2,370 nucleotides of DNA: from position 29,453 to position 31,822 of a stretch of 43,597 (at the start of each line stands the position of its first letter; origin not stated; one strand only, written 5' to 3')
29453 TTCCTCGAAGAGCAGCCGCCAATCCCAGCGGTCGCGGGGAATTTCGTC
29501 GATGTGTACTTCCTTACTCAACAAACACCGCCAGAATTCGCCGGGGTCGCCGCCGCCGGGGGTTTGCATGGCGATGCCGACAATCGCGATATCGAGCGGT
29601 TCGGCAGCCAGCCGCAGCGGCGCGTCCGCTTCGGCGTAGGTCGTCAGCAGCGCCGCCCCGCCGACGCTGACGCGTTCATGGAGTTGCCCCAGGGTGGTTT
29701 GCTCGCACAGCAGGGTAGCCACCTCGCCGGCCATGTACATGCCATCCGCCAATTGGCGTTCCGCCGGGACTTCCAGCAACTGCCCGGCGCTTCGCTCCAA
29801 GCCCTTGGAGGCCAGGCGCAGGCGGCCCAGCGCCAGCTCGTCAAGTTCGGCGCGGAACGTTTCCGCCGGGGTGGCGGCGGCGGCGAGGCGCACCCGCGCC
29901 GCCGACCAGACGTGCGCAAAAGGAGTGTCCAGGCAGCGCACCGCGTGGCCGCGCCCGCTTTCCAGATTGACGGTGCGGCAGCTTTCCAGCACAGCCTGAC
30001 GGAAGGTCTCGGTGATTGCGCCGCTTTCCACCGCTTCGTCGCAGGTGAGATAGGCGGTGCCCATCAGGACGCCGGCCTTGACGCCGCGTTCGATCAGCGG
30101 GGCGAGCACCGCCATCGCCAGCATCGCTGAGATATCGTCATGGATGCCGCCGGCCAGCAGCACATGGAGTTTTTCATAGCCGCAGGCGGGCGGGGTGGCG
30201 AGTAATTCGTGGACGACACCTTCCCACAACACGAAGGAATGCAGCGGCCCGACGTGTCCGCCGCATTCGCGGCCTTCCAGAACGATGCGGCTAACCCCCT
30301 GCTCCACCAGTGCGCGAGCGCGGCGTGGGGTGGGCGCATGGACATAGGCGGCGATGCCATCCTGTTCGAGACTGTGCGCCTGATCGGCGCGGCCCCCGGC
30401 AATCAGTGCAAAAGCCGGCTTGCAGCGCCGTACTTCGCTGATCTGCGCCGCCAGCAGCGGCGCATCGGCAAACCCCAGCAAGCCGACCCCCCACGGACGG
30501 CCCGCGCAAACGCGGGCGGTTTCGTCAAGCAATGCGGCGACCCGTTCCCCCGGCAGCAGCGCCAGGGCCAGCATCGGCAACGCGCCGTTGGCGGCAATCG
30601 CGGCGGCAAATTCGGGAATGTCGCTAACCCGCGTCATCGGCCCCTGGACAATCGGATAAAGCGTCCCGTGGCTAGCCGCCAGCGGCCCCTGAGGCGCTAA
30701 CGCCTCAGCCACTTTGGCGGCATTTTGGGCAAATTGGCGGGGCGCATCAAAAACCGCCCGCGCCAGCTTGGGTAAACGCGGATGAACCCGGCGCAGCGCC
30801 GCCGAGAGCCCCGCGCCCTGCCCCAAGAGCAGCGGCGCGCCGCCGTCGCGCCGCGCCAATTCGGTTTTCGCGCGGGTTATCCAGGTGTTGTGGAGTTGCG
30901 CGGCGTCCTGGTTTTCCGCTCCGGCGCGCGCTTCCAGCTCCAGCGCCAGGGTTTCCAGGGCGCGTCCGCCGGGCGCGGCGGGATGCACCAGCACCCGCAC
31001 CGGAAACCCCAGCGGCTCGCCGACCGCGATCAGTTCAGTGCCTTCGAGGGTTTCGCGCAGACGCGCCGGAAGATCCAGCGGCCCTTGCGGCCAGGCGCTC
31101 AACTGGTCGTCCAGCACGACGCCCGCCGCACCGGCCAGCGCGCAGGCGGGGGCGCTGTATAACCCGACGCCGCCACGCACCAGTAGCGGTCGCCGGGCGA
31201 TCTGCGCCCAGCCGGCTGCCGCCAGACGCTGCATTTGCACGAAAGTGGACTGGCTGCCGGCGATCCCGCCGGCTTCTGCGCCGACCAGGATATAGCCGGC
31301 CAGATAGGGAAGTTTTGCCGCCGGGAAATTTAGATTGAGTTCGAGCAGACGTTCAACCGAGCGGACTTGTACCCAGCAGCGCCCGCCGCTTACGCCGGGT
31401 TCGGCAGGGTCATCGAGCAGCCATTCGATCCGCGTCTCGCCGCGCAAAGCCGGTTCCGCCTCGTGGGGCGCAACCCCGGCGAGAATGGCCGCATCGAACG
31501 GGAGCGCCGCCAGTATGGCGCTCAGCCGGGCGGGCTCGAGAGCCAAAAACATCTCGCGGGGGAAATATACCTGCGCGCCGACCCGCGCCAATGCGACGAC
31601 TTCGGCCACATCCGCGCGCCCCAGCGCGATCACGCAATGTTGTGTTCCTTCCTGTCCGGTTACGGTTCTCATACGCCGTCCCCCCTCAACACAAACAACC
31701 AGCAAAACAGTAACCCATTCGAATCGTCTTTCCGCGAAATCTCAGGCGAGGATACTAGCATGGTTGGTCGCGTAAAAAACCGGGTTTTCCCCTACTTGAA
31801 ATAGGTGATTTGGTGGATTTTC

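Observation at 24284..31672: PfaD-type enoyl reductase fused to the N-terminus of a PfaA-like KS-AT-2xACP-KR, preceded by a degenerate NMO-like segment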

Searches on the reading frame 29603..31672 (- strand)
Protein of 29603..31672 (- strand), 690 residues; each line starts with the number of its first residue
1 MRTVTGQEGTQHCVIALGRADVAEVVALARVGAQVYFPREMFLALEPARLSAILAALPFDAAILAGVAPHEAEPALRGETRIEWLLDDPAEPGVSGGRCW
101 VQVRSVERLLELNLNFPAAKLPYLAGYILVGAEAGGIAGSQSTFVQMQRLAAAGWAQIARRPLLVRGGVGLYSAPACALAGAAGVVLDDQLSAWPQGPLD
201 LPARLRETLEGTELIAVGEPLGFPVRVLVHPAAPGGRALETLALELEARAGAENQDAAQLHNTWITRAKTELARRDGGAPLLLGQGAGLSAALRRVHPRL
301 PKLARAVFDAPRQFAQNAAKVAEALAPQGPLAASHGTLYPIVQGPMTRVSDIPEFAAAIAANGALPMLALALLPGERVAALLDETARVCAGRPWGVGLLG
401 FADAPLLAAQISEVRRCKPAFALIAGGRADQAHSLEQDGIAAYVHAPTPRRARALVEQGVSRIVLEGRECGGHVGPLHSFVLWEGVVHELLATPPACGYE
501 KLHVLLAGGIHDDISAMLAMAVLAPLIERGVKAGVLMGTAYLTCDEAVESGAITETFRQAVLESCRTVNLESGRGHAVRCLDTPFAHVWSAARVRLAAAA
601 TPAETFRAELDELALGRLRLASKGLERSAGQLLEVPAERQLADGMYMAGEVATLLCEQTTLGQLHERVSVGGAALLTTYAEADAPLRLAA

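Call 10: search_solved_structures(query=window:29603-31672:-, max_evalue=1, show_alignments=3)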
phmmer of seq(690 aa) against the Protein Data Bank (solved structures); distinct sequences matched with E-value up to 1: 8.
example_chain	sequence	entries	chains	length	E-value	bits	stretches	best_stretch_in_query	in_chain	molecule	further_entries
9pl0_A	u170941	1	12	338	7.8e-09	37.8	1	335-623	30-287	Enoyl-[acyl-carrier-protein] reductase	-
5gvj_A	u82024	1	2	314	3.7e-08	35.5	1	339-640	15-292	Enoyl-[acyl-carrier-protein] reductase [FMN]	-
4q4k_A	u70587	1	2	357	3.9e-08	35.5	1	399-570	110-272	Nitronate Monooxygenase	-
5gvh_A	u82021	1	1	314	5.4e-08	35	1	339-589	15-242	Enoyl-[acyl-carrier-protein] reductase [FMN]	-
3bo9_A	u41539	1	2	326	6.2e-08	34.8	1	339-589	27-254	Putative nitroalkan dioxygenase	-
7l00_A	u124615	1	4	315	1.1e-07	34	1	338-587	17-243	Enoyl-Acyl Carrier Protein Reductase FabK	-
2z6i_A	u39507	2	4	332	4.9e-06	28.6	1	339-522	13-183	Trans-2-enoyl-ACP reductase II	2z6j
6bka_A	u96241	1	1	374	0.0082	17.9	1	433-587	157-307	Nitronate monooxygenase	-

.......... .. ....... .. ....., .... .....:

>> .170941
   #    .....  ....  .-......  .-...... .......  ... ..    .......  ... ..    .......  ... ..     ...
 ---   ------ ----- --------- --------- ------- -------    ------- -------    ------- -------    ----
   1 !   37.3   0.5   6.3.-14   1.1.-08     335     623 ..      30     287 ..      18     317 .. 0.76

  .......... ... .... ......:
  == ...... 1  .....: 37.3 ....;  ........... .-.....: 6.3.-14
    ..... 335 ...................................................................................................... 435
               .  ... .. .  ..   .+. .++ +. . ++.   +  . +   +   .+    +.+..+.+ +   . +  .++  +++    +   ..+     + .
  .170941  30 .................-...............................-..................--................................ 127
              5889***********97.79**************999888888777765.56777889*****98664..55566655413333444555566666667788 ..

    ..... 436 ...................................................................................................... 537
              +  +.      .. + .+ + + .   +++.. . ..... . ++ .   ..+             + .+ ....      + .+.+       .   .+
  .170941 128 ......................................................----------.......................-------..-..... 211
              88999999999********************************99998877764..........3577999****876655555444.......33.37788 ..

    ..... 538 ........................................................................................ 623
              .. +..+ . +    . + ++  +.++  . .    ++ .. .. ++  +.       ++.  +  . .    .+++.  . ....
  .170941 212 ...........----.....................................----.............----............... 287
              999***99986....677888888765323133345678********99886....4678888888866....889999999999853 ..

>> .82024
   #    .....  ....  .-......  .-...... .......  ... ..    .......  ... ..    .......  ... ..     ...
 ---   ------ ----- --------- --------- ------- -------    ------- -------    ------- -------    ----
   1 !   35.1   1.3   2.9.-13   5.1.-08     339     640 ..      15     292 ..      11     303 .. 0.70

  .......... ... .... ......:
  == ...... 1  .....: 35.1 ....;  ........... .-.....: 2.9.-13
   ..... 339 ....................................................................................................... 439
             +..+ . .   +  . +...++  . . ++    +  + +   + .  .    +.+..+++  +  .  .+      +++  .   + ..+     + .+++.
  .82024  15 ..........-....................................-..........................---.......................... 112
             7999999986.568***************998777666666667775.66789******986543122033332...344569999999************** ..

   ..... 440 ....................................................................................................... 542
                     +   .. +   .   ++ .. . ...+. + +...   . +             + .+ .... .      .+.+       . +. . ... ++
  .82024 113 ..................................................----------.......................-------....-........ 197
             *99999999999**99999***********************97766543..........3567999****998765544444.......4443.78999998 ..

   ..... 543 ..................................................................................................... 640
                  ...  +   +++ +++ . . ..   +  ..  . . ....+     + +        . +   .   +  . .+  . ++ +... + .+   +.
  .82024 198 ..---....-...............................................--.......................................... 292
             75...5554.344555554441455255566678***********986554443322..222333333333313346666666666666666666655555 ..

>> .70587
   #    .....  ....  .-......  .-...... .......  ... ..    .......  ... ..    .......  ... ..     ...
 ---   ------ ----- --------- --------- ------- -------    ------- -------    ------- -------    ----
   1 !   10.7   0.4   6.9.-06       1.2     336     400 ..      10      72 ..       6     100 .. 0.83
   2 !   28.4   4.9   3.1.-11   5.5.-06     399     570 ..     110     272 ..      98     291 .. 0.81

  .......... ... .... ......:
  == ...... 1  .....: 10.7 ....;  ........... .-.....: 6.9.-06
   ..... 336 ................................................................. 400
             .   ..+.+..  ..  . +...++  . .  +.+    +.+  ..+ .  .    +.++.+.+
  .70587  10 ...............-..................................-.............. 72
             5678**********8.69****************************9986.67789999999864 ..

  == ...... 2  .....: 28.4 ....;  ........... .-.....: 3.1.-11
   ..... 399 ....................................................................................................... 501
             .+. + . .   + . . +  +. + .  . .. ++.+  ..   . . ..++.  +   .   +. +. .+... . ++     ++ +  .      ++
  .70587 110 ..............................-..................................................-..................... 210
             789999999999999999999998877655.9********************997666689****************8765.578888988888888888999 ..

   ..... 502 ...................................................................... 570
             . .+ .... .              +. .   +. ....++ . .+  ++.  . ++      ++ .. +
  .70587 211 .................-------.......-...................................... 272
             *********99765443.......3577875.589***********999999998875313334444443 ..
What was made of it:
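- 29603..30682 (-): Active-looking FabK-type FMN enoyl reductase (residues 331-690). It has GPM 344-346, RECGGH 468-473 (His473), GG 508-509 and GT 538-539. PDB sequence hits to FabK/NMO (call 10).
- Tried and rejected: A PDB sequence search saw only the ER half (call 10).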
